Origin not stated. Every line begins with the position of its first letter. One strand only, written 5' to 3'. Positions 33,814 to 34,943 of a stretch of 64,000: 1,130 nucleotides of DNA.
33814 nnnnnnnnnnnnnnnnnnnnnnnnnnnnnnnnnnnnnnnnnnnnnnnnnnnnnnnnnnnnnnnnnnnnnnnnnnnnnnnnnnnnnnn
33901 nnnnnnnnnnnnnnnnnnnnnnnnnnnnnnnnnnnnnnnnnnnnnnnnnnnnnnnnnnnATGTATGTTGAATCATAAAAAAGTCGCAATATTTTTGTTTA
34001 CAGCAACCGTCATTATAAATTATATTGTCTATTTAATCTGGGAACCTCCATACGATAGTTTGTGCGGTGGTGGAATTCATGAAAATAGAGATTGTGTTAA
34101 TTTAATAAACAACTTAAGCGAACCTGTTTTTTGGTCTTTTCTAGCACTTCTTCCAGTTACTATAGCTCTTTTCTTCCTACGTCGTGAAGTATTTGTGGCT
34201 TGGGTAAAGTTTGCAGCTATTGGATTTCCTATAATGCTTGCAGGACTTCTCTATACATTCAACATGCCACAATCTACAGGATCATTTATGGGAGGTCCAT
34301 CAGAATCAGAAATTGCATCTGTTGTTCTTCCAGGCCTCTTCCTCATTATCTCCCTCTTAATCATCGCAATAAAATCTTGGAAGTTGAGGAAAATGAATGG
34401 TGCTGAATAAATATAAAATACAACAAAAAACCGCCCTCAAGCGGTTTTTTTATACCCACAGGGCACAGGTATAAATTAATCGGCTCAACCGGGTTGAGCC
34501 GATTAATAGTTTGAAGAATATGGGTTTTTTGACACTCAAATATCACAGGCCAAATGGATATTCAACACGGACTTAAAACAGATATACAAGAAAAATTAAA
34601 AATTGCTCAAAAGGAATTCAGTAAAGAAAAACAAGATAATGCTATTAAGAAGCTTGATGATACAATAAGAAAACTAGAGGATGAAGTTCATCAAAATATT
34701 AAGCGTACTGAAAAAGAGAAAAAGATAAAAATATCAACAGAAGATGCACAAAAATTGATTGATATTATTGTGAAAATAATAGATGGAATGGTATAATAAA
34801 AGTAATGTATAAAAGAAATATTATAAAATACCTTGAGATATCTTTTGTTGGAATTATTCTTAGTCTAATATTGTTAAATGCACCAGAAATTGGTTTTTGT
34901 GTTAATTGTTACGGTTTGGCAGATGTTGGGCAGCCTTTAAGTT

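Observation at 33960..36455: Repeat-bounded cassette region of small proteins downstream of the giant secreted protein, with shared C-terminal motif and homogenised 3' ends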

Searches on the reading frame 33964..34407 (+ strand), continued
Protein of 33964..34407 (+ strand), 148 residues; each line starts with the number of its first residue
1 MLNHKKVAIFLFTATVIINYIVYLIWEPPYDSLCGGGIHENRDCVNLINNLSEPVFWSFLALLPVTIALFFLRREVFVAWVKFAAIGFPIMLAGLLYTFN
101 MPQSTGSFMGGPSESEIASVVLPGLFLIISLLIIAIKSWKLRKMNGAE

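Call 49: search_protein_families(library=pfam, proteins=[L011:921-1367:+, L011:2512-2679:+, L011:2686-3000:+, L020:3469-3825:+, L017:4345-4671:+, L018:164-664:+, L012:9667-9993:+, L020:2605-2931:+], max_evalue=1)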
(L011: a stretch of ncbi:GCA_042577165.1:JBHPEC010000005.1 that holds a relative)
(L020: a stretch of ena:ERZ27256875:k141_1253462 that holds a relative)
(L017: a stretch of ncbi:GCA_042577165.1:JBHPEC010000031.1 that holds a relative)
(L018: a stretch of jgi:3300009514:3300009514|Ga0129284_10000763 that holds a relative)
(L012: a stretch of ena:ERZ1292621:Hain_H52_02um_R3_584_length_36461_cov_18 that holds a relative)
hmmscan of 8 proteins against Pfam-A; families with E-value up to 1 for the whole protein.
L011:921-1367:+ (149 aa): 0 families

L011:2512-2679:+ (56 aa): 0 families

L011:2686-3000:+ (105 aa): 0 families

L020:3469-3825:+ (119 aa): 0 families

L017:4345-4671:+ (109 aa): 13 families
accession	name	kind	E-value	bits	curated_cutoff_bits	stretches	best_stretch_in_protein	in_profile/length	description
PF22888.1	FIMAH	-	0.00023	22.1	24.8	1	24-82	9-68/81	FIMAH domain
PF07147.18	PDCD9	-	0.037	13.6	25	1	34-105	106-184/449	Mitochondrial 28S ribosomal protein S30 (PDCD9)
PF22513.2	FitA-like_RHH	-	0.11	13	27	1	66-79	4-17/39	Antitoxin FitA-like, ribbon-helix-helix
PF00372.24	Hemocyanin_M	-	0.12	12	20.8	1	50-107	154-207/268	Hemocyanin, copper containing domain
PF18665.6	TetR_C_37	-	0.13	13.3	27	1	61-108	42-87/117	Tetracyclin repressor-like, C-terminal domain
PF18546.6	MetOD1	-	0.13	12.7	23.8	1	45-108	7-67/142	Methanogen output domain 1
PF17871.7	AAA_lid_9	-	0.19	12.1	22.8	0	47-90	58-101/104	AAA lid domain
PF21579.3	PabTrmU54_TRAM_dom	-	0.27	11.6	27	0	72-92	29-47/56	tRNA (uracil(54)-C(5))-methyltransferase, TRAM domain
PF23568.1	ARM_LIN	-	0.28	10.9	27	1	27-102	18-89/230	E3 ubiquitin-protein ligase LIN-like, ARM repeat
PF09355.15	Phage_Gp19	-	0.37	11.7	22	1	49-105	3-57/116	Phage protein Gp19/Gp15/Gp42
PF23702.2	ARM_ECM29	-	0.58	10.1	27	1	21-105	107-190/212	ECM29, ARM-like repeats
PF05852.16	DUF848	-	0.84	10.2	25.3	0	16-102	42-133/145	Gammaherpesvirus protein of unknown function (DUF848)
PF13334.11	DUF4094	-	0.91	10.5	24.5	1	34-74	49-84/90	Domain of unknown function (DUF4094)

L018:164-664:+ (167 aa): 9 families
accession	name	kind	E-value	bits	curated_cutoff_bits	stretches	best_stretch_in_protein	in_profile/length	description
PF22888.1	FIMAH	-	1.4e-06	29.2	24.8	1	63-123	7-68/81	FIMAH domain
PF08895.16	DUF1840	-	0.016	15.9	25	1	100-158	38-95/108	Domain of unknown function (DUF1840)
PF13517.12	FG-GAP_3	-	0.025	15.6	26.9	1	10-48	21-59/61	FG-GAP-like repeat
PF02895.20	H-kinase_dim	-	0.072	14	23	1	66-115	16-65/68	Signal transducing histidine kinase, homodimeric domain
PF10938.13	YfdX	-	0.21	12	26.6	1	82-129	2-44/149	YfdX protein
PF01839.29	FG-GAP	-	0.21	11.9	22.1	1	36-51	6-21/37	FG-GAP repeat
PF22728.1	NCH1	-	0.55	10.4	27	1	78-121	115-157/173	NACHT C-terminal Helical domain 1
PF03480.18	DctP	-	0.74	9.5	23.4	1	103-163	215-279/286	Bacterial extracellular solute-binding protein, family 7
PF00237.24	Ribosomal_L22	-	0.96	10.1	28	1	84-120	24-59/104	Ribosomal protein L22p/L17e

L012:9667-9993:+ (109 aa): 8 families
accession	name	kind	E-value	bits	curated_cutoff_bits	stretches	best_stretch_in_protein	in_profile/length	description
PF22888.1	FIMAH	-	3.9e-07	31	24.8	1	9-64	7-62/81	FIMAH domain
PF10938.13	YfdX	-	0.021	15.3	26.6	1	29-78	3-49/149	YfdX protein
PF05168.19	HEPN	-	0.035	14.7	22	1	14-102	39-116/117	HEPN domain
PF08432.15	Vfa1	-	0.063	14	27.3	1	22-94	62-132/179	AAA-ATPase Vps4-associated protein 1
PF00237.24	Ribosomal_L22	-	0.093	13.4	28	1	30-67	24-61/104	Ribosomal protein L22p/L17e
PF02049.23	FliE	-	0.19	12.3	22.4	1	35-108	5-78/89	Flagellar hook-basal body complex protein FliE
PF08895.16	DUF1840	-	0.22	12.2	25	1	48-89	40-86/108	Domain of unknown function (DUF1840)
PF12031.14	BAF250_C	-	0.22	11.2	21.1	1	51-108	37-86/257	SWI/SNF-like complex subunit BAF250/Osa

L020:2605-2931:+ (109 aa): 2 families
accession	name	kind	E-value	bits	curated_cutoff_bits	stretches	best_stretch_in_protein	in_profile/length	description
PF08639.15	Sld3_STD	-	0.099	11.8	24.9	1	6-65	45-105/540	DNA replication regulator SLD3, STD domain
PF07271.16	Cytadhesin_P30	-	0.17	11.9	40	1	10-58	78-126/275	Cytadhesin P30/P32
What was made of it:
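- On Pfam FIMAH domain (PF22888), for the 80-aa ORF: The homologous full tails of L012 (31.0 bits) and L018 (29.2 bits) pass (call 49).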

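Call 65: search_protein_representatives(alignment_id=A1)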
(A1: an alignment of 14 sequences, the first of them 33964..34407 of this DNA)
Query: 14 sequences, 139 profile positions. Proteins with E-value up to 0.001 (for the whole library): 1248; up to 1e-10: 380; up to 1e-30: 18. The best 150 are listed.
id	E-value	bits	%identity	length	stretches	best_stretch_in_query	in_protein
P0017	2.0e-49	183.9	-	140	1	1-139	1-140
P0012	2.1e-40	154.6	-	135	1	1-139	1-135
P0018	5.7e-39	150.0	-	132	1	10-139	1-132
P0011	1.0e-38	149.2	-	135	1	3-139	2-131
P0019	4.3e-36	140.7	-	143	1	1-139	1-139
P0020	8.4e-36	139.7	-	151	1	1-135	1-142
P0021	1.4e-35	138.9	-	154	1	2-135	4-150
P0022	1.4e-34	135.7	-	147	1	1-138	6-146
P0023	2.2e-34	135.1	-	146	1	1-138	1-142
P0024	7.3e-34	133.4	-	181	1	2-134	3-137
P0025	1.3e-32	129.4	-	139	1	1-139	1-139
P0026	2.3e-32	128.6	-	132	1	2-139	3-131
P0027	2.5e-32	128.5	-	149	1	1-138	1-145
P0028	3.1e-32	128.2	-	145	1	1-138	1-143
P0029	3.3e-31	124.8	-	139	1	1-138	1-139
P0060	1.4e-21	93.6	-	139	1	1-138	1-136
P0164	1.1e-15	74.5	-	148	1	3-139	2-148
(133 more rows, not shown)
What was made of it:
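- The family comprises 1,248 clusters at 50% identity (call 65).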

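Call 66: find_encoding_contigs(protein=P0060, flank=5000, max_places=3)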
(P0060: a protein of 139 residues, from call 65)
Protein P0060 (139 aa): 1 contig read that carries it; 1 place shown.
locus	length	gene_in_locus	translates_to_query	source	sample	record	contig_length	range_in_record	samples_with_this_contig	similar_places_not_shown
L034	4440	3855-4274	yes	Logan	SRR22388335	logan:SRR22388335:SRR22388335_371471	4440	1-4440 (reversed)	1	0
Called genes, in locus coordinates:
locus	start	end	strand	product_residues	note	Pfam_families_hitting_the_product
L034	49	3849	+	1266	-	PF13229:Beta_helix, PF05048:NosD, PF13229:Beta_helix, PF02450:LCAT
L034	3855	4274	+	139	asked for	-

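Call 68: find_encoding_contigs(protein=P0164, flank=6000, max_places=3)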
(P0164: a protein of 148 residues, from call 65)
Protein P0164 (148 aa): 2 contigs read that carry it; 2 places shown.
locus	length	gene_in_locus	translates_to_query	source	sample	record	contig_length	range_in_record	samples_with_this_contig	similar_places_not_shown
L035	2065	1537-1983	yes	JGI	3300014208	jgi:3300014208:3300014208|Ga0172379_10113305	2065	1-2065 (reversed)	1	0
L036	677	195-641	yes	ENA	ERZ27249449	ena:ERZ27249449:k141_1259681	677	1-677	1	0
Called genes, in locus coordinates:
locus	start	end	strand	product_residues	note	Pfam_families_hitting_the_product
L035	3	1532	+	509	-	?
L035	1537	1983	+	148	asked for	-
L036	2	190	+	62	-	?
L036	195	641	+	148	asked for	-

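Call 71: search_protein_families(library=pfam, proteins=[L035:3-1532:+, L026:3-1691:+, L024:3-2402:+, L020:1-2931:+, L017:1081-4671:+], max_evalue=0.001)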
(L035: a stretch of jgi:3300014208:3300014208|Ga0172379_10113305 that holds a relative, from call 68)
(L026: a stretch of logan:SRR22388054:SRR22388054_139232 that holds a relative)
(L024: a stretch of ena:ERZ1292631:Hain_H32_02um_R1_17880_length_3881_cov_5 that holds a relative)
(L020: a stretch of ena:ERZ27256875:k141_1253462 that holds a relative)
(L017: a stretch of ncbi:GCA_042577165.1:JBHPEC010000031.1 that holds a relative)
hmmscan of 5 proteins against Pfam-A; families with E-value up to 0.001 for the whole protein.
L035:3-1532:+ (509 aa): 1 family
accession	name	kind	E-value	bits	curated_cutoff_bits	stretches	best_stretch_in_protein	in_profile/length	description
PF02450.21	LCAT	-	8.5e-07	29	21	1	17-210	152-357/392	Lecithin:cholesterol acyltransferase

L026:3-1691:+ (562 aa): 4 families
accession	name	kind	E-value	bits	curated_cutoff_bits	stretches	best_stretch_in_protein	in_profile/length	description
PF02450.21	LCAT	-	2.6e-12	47.1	21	1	32-121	117-206/392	Lecithin:cholesterol acyltransferase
PF24096.1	DUF7379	-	3.5e-06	27.5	33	1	31-85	65-121/191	Domain of unknown function (DUF7379)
PF07819.20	PGAP1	-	0.00066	19.9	24.3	0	31-80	86-133/233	PGAP1-like alpha/beta domain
PF06821.19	Ser_hydrolase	-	0.00071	20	22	0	30-94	49-110/172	Serine hydrolase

L024:3-2402:+ (799 aa): 2 families
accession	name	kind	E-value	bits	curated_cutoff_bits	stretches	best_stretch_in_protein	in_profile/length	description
PF02450.21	LCAT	-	4.6e-15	56.2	21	1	204-489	74-357/392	Lecithin:cholesterol acyltransferase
PF24096.1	DUF7379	-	4.2e-07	30.5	33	1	255-303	68-118/191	Domain of unknown function (DUF7379)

L020:1-2931:+ (977 aa): 3 families
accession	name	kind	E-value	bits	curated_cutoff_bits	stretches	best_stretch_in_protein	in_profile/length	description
PF02450.21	LCAT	-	6.9e-17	62.2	21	1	360-699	48-387/392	Lecithin:cholesterol acyltransferase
PF24096.1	DUF7379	-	1.1e-06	29.2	33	1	425-483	58-117/191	Domain of unknown function (DUF7379)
PF07819.20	PGAP1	-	1.1e-05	25.7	24.3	1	424-506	75-157/233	PGAP1-like alpha/beta domain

L017:1081-4671:+ (1197 aa): 4 families
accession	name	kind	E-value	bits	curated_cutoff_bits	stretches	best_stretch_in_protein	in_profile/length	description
PF02450.21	LCAT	-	7.6e-12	45.6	21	1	611-768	74-211/392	Lecithin:cholesterol acyltransferase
PF13229.12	Beta_helix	-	1.4e-09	38.2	25.9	1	154-293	20-149/158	Right handed beta helix region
PF05990.18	DUF900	-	8.5e-05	22.5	20.5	1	660-711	82-134/232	Alpha/beta hydrolase of unknown function (DUF900)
PF24096.1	DUF7379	-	0.00012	22.5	33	1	666-720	64-118/191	Domain of unknown function (DUF7379)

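Call 74: predict_structure(alignment_id=A1)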
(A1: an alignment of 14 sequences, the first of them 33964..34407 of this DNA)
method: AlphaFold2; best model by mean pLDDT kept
length: 148 residues; sequences in the alignment: 14
mean_pLDDT: 73.8   pTM: 0.48
mean pLDDT of the five models: 73.8, 68.0, 67.0, 66.8, 65.3
residues with pLDDT >= 90: 1; 70-90: 103; 50-70: 38; < 50: 6
segments of 3 or more residues with pLDDT < 50: 106-109
pLDDT, mean of each block of 10 residues (from residue 1): 77 88 70 61 77 83 84 82 80 72 52 60 74 80 65
secondary structure, 60 per line:
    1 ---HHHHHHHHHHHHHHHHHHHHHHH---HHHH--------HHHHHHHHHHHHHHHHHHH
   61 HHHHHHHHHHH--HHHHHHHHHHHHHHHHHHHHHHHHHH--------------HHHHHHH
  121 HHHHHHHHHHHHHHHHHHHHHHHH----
elements in order: H4-26 H30-33 H42-71 H74-99 H114-144
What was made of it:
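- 33964..34410 (+): 4TM-1, the cognate small 4-TM partner of module A (148 aa). AF2 model shows 4 helices, pLDDT 73.8 (call 74).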

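Call 82: fold_search(model_id=the predicted structure, library=pdb)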
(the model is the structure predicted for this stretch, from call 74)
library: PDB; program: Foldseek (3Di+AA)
matches with E <= 10: 41; with E <= 0.001: 0
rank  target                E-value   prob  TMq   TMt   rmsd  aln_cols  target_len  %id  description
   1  4hwa_A                2.3e+00  0.12  0.23  0.16   8.0        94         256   18  Crystal Structure of Escherichia coli MscS Wildtype (Open State) (released 2013-02-13)
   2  7onj_A                3.2e+00  0.13  0.24  0.16   8.1        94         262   17  Mechanosensitive channel MscS solubilized with LMNG in open conformation (released 2021-09-01)
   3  1cow_G                3.4e+00  0.05  0.19  0.22  18.5       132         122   14  BOVINE MITOCHONDRIAL F1-ATPASE COMPLEXED WITH AUROVERTIN B (released 1996-08-17)
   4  8qaf                  3.6e+00  0.44  0.31  0.69   3.4        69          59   12  X-ray crystal structure of a de novo designed single-chain antiparallel 8-helix coiled-coil alpha-helical barrel, sc-apC (released 2024-07-03)
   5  4agf_A                4.0e+00  0.08  0.23  0.17   9.7       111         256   16  MTSSL spin labeled L124C mutant of MscS in the open form (released 2012-08-15)
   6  8tmc_A                4.0e+00  0.06  0.24  0.13  25.7       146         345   12  Cryo-EM structure of CorA in complex with conformation-specific synthetic antibody C12 and 20 mM MgCl2, State MG20-2 (released 2025-02-12)
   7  2vv5_A                4.3e+00  0.07  0.23  0.17   9.6       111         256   16  The open structure of MscS (released 2008-08-05)
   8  8cqn_A                5.1e+00  0.12  0.35  0.28  26.4       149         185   10  Crystal structure of Borrelia burgdorferi paralogous family 12 outer surface protein BBK01 (released 2024-03-13)
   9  5aji_F                5.1e+00  0.11  0.26  0.17   7.5        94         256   14  MscS D67R1 high resolution (released 2015-07-08)
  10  7onl_A                5.1e+00  0.08  0.25  0.17   8.1        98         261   17  Mechanosensitive channel MscS solubilized with DDM in closed conformation (released 2021-09-01)
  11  4age_A                5.1e+00  0.06  0.23  0.17   9.7       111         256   16  MTSSL spin labeled D67C mutant of MscS in the open form (released 2012-08-15)
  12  8cqo_A                5.4e+00  0.11  0.34  0.28  26.5       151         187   12  Crystal structure of Borrelia burgdorferi paralogous family 12 outer surface protein BBK01 (Se-Met data) (released 2024-03-13)
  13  6pwn_A                5.4e+00  0.07  0.26  0.17   9.8       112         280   16  MscS Nanodisc with N-terminal His-Tag (released 2020-01-08)
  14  5aji_G                5.8e+00  0.10  0.26  0.17   7.5        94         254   14  MscS D67R1 high resolution (released 2015-07-08)
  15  8tmc_D                5.8e+00  0.05  0.25  0.14  26.8       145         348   12  Cryo-EM structure of CorA in complex with conformation-specific synthetic antibody C12 and 20 mM MgCl2, State MG20-2 (released 2025-02-12)
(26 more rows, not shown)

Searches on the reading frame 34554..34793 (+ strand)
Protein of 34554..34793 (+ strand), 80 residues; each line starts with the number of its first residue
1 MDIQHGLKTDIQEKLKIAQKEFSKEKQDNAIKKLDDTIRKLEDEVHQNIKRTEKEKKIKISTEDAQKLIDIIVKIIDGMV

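Call 14: search_protein_families(library=pfam, proteins=[window:34554-34793:+], max_evalue=0.1)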
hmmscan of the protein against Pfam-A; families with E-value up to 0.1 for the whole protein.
window:34554-34793:+ (80 aa): 8 families
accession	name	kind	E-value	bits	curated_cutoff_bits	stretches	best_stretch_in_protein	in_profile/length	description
PF22888.1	FIMAH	-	0.0011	20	24.8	1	2-53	16-68/81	FIMAH domain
PF24531.2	ANC1_spectrin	-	0.0062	17.3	27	1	26-76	1-51/95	Nuclear anchorage protein 1, spectrin repeat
PF07147.18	PDCD9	-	0.019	14.6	25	1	6-76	107-184/449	Mitochondrial 28S ribosomal protein S30 (PDCD9)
PF18546.6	MetOD1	-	0.029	14.9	23.8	1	16-79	7-67/142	Methanogen output domain 1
PF18665.6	TetR_C_37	-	0.062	14.4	27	1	32-79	42-87/117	Tetracyclin repressor-like, C-terminal domain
PF22513.2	FitA-like_RHH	-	0.073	13.5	27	0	37-50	4-17/39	Antitoxin FitA-like, ribbon-helix-helix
PF01025.24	GrpE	-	0.079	13.1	25.8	1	12-79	8-74/165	GrpE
PF00372.24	Hemocyanin_M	-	0.087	12.5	20.8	1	21-78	154-207/268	Hemocyanin, copper containing domain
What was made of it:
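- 34554..34796 (+): Orphan tail 'B': an 80-aa remnant of a displaced C-terminal allele (truncated FIMAH-like helical tail). It matches FIMAH profile positions 16-68 only, at 20 bits against a cut-off of 24.8 (call 14).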

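Call 15: search_protein_families(library=phrogs, proteins=[window:34554-34793:+], max_evalue=0.1)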
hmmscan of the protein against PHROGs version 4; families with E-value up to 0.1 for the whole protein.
window:34554-34793:+ (80 aa): 4 families
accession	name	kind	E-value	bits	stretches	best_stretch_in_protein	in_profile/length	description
phrog_12220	-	unknown function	0.035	15.2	1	14-53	38-77/89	-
phrog_14673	-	unknown function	0.05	14.9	1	34-79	15-60/119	-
phrog_1744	-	unknown function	0.061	14.2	1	13-52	30-67/68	-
phrog_8522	-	DNA, RNA and nucleotide metabolism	0.099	14.2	0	30-79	15-59/71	HTH DNA binding protein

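Call 47: search_protein_families(library=ncbifam, proteins=[window:34554-34793:+], max_evalue=0.1)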
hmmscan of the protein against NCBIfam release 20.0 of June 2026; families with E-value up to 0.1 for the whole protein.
window:34554-34793:+ (80 aa): 1 family
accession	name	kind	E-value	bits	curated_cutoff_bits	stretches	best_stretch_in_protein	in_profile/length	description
NF045938.1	MAG3960_fam_LP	equivalog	0.0091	14.9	100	1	8-77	100-168/496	MAG3960 family lipoprotein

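Call 48: search_protein_families(library=padloc, proteins=[window:34554-34793:+], max_evalue=0.1)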
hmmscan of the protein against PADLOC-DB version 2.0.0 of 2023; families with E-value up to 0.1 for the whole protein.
window:34554-34793:+ (80 aa): 4 families
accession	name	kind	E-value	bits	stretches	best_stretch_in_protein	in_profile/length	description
PDLC02969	SP_VI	-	0.01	14.3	1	29-76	27-70/77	-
PDLC04089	SIR2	-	0.02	12.2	1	22-77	41-96/336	-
PDLC00989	Cmr6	-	0.034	11.9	1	10-57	29-77/264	Cmr6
PDLC01061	C3a76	-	0.064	11.9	1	9-45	2-37/84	Unknown function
